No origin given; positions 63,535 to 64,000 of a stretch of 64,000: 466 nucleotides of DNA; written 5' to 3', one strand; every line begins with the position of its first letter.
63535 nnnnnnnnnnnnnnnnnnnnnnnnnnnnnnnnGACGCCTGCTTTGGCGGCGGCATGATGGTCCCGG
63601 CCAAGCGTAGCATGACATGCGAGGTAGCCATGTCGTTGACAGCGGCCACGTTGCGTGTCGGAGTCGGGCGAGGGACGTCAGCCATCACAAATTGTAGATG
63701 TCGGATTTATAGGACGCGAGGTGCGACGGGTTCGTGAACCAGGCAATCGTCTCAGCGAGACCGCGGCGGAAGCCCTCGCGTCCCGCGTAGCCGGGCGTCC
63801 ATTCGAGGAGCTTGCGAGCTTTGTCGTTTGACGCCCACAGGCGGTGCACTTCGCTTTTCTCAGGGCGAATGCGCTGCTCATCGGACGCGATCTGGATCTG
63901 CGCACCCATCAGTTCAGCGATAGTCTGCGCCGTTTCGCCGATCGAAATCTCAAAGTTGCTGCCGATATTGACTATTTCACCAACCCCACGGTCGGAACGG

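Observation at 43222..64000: Two complete-looking nonulosonic acid pathways (pseudaminic and legionaminic type) side by side in one co-directional array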

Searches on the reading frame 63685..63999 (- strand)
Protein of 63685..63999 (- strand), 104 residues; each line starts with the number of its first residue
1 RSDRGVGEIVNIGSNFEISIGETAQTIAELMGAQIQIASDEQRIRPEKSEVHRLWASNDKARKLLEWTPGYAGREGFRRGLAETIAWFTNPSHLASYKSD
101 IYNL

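Call 4: search_protein_families(library=ncbifam, proteins=[window:63685-63999:-], max_evalue=0.00001)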
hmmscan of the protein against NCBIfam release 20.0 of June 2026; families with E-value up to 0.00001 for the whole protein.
window:63685-63999:- (104 aa): 1 family
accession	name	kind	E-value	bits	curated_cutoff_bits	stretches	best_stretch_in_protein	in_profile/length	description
TIGR04180.1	EDH_00030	hypoth_equivalog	2.6e-24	85.8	475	1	2-71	227-296/297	NAD-dependent 4,6-dehydratase LegB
